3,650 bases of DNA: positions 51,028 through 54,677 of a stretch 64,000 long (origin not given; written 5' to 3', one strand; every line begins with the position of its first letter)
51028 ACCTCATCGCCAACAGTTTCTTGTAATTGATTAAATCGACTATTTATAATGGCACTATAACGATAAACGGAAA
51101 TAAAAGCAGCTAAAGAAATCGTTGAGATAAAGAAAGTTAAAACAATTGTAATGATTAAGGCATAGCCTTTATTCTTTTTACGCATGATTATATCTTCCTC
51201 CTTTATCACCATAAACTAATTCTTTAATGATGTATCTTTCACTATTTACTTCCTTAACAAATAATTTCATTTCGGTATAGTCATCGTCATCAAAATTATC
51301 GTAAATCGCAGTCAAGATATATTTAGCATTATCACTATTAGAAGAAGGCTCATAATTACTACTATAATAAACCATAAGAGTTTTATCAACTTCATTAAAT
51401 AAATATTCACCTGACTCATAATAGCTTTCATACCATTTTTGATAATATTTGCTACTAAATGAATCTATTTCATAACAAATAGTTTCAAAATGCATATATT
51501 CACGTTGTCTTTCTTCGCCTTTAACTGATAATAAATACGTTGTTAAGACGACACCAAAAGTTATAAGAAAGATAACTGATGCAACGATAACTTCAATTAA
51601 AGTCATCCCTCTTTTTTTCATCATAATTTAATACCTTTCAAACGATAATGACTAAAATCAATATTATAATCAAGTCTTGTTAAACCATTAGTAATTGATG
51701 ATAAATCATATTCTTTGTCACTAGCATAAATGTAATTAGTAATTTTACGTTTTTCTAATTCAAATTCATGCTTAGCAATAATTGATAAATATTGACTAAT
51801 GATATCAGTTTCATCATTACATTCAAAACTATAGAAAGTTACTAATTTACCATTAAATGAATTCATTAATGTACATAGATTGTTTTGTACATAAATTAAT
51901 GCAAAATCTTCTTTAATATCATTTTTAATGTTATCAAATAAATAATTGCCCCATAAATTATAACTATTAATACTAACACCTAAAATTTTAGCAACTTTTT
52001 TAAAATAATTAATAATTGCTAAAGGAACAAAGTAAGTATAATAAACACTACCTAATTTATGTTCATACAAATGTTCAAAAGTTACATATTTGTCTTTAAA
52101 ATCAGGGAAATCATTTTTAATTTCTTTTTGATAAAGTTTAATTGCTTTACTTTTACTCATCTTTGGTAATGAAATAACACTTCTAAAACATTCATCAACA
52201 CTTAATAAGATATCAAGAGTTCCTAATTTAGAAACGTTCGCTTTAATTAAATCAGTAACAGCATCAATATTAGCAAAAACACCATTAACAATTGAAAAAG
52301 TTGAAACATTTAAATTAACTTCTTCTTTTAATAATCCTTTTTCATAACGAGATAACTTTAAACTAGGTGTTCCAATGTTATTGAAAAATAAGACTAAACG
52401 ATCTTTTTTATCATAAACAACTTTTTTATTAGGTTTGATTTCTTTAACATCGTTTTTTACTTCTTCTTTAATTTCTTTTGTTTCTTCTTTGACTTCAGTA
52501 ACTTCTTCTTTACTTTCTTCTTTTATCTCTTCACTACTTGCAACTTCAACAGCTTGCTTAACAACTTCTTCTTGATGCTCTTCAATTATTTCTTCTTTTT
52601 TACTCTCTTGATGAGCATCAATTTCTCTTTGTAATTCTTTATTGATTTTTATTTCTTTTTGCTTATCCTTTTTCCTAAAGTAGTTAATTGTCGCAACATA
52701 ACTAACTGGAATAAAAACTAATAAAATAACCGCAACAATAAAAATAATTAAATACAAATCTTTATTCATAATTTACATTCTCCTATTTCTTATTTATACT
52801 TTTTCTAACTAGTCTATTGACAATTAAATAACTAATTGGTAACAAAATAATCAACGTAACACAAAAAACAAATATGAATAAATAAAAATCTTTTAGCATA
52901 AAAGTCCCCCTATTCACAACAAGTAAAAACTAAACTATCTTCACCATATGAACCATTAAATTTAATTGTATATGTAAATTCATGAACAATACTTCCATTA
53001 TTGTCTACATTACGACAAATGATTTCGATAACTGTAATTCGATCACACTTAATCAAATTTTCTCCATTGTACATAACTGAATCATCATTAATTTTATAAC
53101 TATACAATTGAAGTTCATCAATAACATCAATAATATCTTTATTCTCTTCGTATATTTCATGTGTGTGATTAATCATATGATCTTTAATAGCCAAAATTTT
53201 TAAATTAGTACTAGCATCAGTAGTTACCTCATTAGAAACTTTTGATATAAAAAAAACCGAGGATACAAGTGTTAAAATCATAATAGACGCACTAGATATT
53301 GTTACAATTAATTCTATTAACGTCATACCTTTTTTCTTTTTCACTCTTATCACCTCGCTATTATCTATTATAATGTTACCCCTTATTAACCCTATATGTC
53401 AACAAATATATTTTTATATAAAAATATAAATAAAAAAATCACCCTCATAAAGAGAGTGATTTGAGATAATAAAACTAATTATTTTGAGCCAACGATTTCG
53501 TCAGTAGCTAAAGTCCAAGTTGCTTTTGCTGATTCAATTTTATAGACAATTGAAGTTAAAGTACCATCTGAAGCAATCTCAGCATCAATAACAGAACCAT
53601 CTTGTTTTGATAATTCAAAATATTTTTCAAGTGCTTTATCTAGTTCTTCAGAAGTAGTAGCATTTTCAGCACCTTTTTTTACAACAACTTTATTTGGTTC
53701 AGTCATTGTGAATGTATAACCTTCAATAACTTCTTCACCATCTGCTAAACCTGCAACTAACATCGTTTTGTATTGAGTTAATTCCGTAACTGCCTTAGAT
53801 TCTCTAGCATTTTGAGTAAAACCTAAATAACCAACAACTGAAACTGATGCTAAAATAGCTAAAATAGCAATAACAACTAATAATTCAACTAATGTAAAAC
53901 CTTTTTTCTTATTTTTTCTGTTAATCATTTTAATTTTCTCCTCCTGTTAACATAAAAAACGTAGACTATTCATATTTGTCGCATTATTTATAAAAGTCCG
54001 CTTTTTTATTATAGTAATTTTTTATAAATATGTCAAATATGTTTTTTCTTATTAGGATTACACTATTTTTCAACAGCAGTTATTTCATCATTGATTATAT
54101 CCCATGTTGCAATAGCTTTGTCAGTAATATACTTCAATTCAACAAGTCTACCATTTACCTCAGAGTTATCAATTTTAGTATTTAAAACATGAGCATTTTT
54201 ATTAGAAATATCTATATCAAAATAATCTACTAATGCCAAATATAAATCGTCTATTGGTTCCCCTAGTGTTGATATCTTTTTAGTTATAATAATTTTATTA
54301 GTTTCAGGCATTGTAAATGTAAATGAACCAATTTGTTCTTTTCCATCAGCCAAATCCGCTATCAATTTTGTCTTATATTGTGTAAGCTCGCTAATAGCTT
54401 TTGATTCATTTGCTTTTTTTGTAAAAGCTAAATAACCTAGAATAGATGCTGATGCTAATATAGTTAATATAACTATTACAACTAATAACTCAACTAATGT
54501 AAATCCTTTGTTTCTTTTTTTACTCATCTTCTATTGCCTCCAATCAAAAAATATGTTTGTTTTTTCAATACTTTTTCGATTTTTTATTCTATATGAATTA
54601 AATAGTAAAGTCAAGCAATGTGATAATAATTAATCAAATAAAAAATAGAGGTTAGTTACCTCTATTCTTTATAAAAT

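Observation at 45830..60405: Type IV pilus locus with a paralogous pilin family whose C-terminal domains range from 149 to 881 aa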

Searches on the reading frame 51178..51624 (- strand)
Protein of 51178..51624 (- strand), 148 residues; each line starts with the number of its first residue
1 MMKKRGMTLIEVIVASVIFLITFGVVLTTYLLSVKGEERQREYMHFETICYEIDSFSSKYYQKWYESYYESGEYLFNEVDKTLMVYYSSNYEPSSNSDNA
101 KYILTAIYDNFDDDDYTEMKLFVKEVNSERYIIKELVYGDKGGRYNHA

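Call 3: search_protein_families(library=pfam, proteins=[window:51178-51624:-], max_evalue=0.1)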
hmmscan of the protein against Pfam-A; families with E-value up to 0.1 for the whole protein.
window:51178-51624:- (148 aa): 2 families
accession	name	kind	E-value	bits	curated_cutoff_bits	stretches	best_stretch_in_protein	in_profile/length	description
PF07963.17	N_methyl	-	5.3e-06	26.2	21.2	1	1-26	1-26/27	Prokaryotic N-terminal methylation motif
PF09644.15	Mg296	-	0.075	13.6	25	1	111-136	41-66/126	Mg296 protein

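Call 8: search_protein_families(library=ncbifam, proteins=[window:51178-51624:-], max_evalue=0.1)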
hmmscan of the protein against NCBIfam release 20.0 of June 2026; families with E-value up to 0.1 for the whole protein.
window:51178-51624:- (148 aa): 5 families
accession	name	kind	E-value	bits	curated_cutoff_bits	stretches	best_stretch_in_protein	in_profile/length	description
TIGR02532.1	IV_pilin_GFxxxE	domain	6.1e-05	22.7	16.3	1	4-26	1-23/24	prepilin-type N-terminal cleavage/methylation domain-containing protein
NF040982.1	ComGD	equivalog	0.0049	17.3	70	1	4-96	1-93/139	competence type IV pilus minor pilin ComGD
TIGR01707.1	gspI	equivalog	0.015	15.8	44.35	1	6-45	1-36/101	type II secretion system minor pseudopilin GspI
NF041002.1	pilin_ComGF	equivalog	0.02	15.1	80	1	5-61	2-60/139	competence type IV pilus minor pilin ComGF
NF041013.1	T4P_ComGE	equivalog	0.041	14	49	1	3-41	2-40/83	competence type IV pilus minor pilin ComGE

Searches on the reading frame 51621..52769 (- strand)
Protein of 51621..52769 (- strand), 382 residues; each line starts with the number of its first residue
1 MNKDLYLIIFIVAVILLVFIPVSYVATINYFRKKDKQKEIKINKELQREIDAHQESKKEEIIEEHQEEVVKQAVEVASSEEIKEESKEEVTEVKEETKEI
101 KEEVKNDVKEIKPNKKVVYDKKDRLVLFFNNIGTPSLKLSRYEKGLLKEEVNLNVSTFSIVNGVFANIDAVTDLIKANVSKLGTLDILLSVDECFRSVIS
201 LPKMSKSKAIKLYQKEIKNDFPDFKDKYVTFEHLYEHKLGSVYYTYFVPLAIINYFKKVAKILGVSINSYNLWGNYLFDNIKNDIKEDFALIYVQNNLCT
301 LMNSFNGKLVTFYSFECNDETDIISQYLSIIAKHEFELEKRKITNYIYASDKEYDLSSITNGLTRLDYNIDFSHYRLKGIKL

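Call 3: search_protein_families(library=pfam, proteins=[window:51621-52769:-], max_evalue=0.1)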
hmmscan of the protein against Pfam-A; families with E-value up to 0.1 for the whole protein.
window:51621-52769:- (382 aa): 5 families
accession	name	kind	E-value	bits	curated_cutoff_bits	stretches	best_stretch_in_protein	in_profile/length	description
PF10323.15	7TM_GPCR_Srv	-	0.02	14.7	21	1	5-50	164-209/283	Serpentine type 7TM GPCR chemoreceptor Srv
PF19762.4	DUF6249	-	0.042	14.2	33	1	11-66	1-52/104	Domain of unknown function (DUF6249)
PF22251.1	PFF1_TM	-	0.053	13.5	32.3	1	8-103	106-204/300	Vacuolar membrane protease, transmembrane domain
PF05192.23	MutS_III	-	0.056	14.2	34.1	1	43-190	102-192/194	MutS domain III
PF13800.11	Sigma_reg_N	-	0.099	13.4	26.3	0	8-39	15-46/91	Sigma factor regulator N-terminal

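Call 8: search_protein_families(library=ncbifam, proteins=[window:51621-52769:-], max_evalue=0.1)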
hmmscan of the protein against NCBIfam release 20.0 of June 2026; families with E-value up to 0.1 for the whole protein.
window:51621-52769:- (382 aa): 10 families
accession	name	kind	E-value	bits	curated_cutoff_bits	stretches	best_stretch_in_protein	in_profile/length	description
NF033930.1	pneumo_PspA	exception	0.00039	19.3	850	1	29-219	111-301/659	pneumococcal surface protein A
NF038305.1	HpsJ_fam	subfamily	0.00081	19.4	60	1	7-107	82-184/234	HpsJ family protein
NF047418.1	teichoic_AuxB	equivalog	0.0013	17.8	300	1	30-116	234-320/345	lipoteichoic acid stability factor AuxB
NF047368.1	collar_FlbB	equivalog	0.0024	17.7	110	1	5-118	7-125/193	periplasmic-type flagellar collar protein FlbB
NF050013.1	HpsJ_like_A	equivalog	0.0062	16.2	140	1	6-106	77-182/217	HpsJ-like protein, cyanoexosortase A-associated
NF052591.1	ArlG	equivalog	0.01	15.9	110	0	92-139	36-85/148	archaellum stator protein ArlG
NF033885.1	conj_TraP_IncI1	equivalog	0.013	15.3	135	1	11-111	19-105/217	conjugal transfer protein TraP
NF008438.0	PRK11281.1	equivalog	0.027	12.2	991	1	17-116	13-108/1113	mechanosensitive channel MscK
NF011121.0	PRK14552.1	equivalog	0.087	11.8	452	0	34-124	26-115/417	C/D box methylation guide ribonucleoprotein complex aNOP56 subunit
NF050014.1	HpsJ_like_B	equivalog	0.088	12.5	260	0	27-113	115-204/254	hormogonium polysaccharide biosynthesis protein HpsJ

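Call 74: search_solved_structures(query=window:51621-52769:-, max_evalue=10)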
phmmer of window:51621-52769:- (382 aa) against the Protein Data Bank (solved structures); distinct sequences matched with E-value up to 10: 8.
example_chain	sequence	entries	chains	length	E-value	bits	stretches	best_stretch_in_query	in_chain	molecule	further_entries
2gb3_A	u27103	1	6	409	0.026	17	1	187-248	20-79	aspartate aminotransferase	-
3agb_A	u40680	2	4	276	2.3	10.6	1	49-105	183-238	Red chlorophyll catabolite reductase, chloroplastic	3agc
5izs_A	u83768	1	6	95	2.4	10.5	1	68-121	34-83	Designed protein 5L6HC3_1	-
3aga_A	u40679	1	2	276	2.4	10.5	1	49-105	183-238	Red chlorophyll catabolite reductase, chloroplastic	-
2zxk_A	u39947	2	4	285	2.6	10.4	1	49-105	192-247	Red chlorophyll catabolite reductase, chloroplastic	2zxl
5mfb_A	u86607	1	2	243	5.7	9.3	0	43-99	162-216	YIII(Dq)4CqI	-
4d4e_A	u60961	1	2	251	5.9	9.2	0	43-91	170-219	ARMADILLO REPEAT PROTEIN ARM00016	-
4d49_A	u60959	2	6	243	7.6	8.9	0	43-92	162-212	ARMADILLO REPEAT PROTEIN ARM00027 | YIII(Dq.V1)4CPAF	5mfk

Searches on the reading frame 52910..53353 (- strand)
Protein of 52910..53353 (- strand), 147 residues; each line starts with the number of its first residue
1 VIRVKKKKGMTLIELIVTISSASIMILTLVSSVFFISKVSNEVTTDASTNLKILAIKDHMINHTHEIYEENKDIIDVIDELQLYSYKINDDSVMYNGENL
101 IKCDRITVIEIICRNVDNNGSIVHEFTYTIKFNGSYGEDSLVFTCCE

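Call 3: search_protein_families(library=pfam, proteins=[window:52910-53353:-], max_evalue=0.1)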
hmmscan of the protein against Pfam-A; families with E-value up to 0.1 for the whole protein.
window:52910-53353:- (147 aa): 2 families
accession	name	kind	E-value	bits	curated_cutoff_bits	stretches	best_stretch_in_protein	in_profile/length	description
PF07963.17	N_methyl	-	0.0021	18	21.2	1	5-20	2-17/27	Prokaryotic N-terminal methylation motif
PF13987.11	YedD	-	0.093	13.1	27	0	61-108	50-97/106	YedD-like protein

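Call 8: search_protein_families(library=ncbifam, proteins=[window:52910-53353:-], max_evalue=0.1)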
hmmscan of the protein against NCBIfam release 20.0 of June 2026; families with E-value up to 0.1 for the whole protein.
window:52910-53353:- (147 aa): 4 families
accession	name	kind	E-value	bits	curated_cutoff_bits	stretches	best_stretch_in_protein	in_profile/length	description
TIGR02532.1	IV_pilin_GFxxxE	domain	0.019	14.8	16.3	1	7-20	1-14/24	prepilin-type N-terminal cleavage/methylation domain-containing protein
NF041775.1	typeIV_PilA_Myxo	equivalog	0.027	14.5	400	1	6-64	9-65/214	type IV pilin protein PilA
NF007848.0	PRK10557.1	equivalog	0.052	12.8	120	1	5-38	8-41/192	prepilin peptidase-dependent protein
NF007800.0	PRK10506.1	equivalog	0.069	13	158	0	4-28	5-29/163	prepilin peptidase-dependent protein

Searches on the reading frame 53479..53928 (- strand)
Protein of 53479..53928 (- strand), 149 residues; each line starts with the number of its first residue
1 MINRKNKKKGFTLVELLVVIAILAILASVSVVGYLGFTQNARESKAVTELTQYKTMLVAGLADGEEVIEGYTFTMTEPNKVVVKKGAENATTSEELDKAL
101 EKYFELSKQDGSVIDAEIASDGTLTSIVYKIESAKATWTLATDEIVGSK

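Call 3: search_protein_families(library=pfam, proteins=[window:53479-53928:-], max_evalue=0.1)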
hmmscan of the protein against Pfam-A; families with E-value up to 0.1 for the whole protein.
window:53479-53928:- (149 aa): 4 families
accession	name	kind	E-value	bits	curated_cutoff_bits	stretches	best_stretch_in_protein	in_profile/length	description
PF07963.17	N_methyl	-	1.2e-10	40.9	21.2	1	5-29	1-25/27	Prokaryotic N-terminal methylation motif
PF02773.21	S-AdoMet_synt_C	-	0.0027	18.1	25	1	54-109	52-107/138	S-adenosylmethionine synthetase, C-terminal domain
PF13865.11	FoP_duplication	-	0.026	15.6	24.6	1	86-118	42-73/81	C-terminal duplication domain of Friend of PRMT1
PF15168.11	TRIQK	-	0.061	13.7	27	0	8-40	45-76/79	Triple QxxK/R motif-containing protein family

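Call 8: search_protein_families(library=ncbifam, proteins=[window:53479-53928:-], max_evalue=0.1)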
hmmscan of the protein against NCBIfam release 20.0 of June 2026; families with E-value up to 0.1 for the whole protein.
window:53479-53928:- (149 aa): 20 families
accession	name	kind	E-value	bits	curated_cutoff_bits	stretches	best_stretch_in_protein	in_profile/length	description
NF007862.0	PRK10574.1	equivalog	4e-09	36.8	138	1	6-56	2-52/145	prepilin peptidase-dependent pilin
TIGR02532.1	IV_pilin_GFxxxE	domain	1e-08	34.7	16.3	1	8-29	1-22/24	prepilin-type N-terminal cleavage/methylation domain-containing protein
NF041775.1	typeIV_PilA_Myxo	equivalog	5.3e-08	33.1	400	1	7-53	9-55/214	type IV pilin protein PilA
NF007800.0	PRK10506.1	equivalog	1e-06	28.7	158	1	5-55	5-55/163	prepilin peptidase-dependent protein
TIGR01710.1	typeII_sec_gspG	equivalog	1.1e-06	28.7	88.85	1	9-56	1-48/134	type II secretion system major pseudopilin GspG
TIGR01708.2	typeII_sec_gspH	equivalog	3.8e-06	27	80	1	9-72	2-60/169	type II secretion system minor pseudopilin GspH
NF041013.1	T4P_ComGE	equivalog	7.4e-05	22.8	49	1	6-52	1-47/83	competence type IV pilus minor pilin ComGE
NF040999.1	pilin_ComGC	equivalog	0.00056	20.1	75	1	8-27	1-20/84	competence type IV pilus major pilin ComGC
TIGR01034.1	metK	equivalog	0.00062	18.8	309.4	1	54-109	280-335/377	methionine adenosyltransferase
TIGR01711.1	gspJ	equivalog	0.00086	19.2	64.85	1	9-46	1-35/192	type II secretion system minor pseudopilin GspJ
TIGR02596.1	TIGR02596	subfamily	0.00094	19.3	70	1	11-50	1-40/196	Verru_Chthon cassette protein D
NF041002.1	pilin_ComGF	equivalog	0.0026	18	80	1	8-86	1-73/139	competence type IV pilus minor pilin ComGF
TIGR02599.1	TIGR02599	subfamily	0.0026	17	256.5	1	10-42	1-32/361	Verru_Chthon cassette protein C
NF038304.1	EPS_HpsC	equivalog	0.0078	15.8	200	1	4-31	16-42/318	hormogonium polysaccharide secretion pseudopilin HpsC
NF040982.1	ComGD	equivalog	0.008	16.6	70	1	8-39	1-32/139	competence type IV pilus minor pilin ComGD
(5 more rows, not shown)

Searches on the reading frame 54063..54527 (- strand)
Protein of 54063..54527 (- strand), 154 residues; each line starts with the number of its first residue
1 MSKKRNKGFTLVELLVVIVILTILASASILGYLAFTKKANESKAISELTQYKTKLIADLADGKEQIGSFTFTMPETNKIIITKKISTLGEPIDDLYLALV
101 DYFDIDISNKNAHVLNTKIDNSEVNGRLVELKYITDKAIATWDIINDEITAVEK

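Call 3: search_protein_families(library=pfam, proteins=[window:54063-54527:-], max_evalue=0.1)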
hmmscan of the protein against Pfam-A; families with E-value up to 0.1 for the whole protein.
window:54063-54527:- (154 aa): 2 families
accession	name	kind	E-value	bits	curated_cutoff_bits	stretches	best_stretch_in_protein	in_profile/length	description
PF07963.17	N_methyl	-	3.6e-10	39.4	21.2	1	3-28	1-26/27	Prokaryotic N-terminal methylation motif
PF14296.11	O-ag_pol_Wzy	-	0.03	13.4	26.6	1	16-60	90-134/468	O-antigen polysaccharide polymerase Wzy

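Call 8: search_protein_families(library=ncbifam, proteins=[window:54063-54527:-], max_evalue=0.1)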
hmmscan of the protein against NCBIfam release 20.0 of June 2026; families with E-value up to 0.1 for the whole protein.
window:54063-54527:- (154 aa): 16 families
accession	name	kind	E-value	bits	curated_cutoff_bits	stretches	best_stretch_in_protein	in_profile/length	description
NF007862.0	PRK10574.1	equivalog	6.5e-08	32.8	138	1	4-54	2-52/145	prepilin peptidase-dependent pilin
TIGR02532.1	IV_pilin_GFxxxE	domain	1.1e-07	31.4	16.3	1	7-27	2-22/24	prepilin-type N-terminal cleavage/methylation domain-containing protein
NF041775.1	typeIV_PilA_Myxo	equivalog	2.3e-07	31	400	1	4-50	8-54/214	type IV pilin protein PilA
TIGR01710.1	typeII_sec_gspG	equivalog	3.3e-06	27.2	88.85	1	7-53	1-47/134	type II secretion system major pseudopilin GspG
NF007800.0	PRK10506.1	equivalog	8.8e-06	25.6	158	1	3-56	5-58/163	prepilin peptidase-dependent protein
TIGR01708.2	typeII_sec_gspH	equivalog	1.3e-05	25.3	80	1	7-49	2-41/169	type II secretion system minor pseudopilin GspH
NF041013.1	T4P_ComGE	equivalog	0.00014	21.9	49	1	4-48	1-45/83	competence type IV pilus minor pilin ComGE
TIGR02596.1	TIGR02596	subfamily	0.0024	18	70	1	9-32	1-24/196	Verru_Chthon cassette protein D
NF040982.1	ComGD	equivalog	0.0048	17.3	70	1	6-49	1-44/139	competence type IV pilus minor pilin ComGD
NF041002.1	pilin_ComGF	equivalog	0.006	16.8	80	1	6-44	1-38/139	competence type IV pilus minor pilin ComGF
TIGR02523.1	type_IV_pilV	equivalog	0.0066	16.9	52.2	1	7-59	2-50/139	type IV pilus modification protein PilV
NF038304.1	EPS_HpsC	equivalog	0.0099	15.5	200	1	3-33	17-46/318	hormogonium polysaccharide secretion pseudopilin HpsC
NF040999.1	pilin_ComGC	equivalog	0.017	15.3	75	1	7-24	2-19/84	competence type IV pilus major pilin ComGC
TIGR01707.1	gspI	equivalog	0.045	14.3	44.35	0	8-29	1-22/101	type II secretion system minor pseudopilin GspI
TIGR02599.1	TIGR02599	subfamily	0.057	12.6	256.5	1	8-26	1-19/361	Verru_Chthon cassette protein C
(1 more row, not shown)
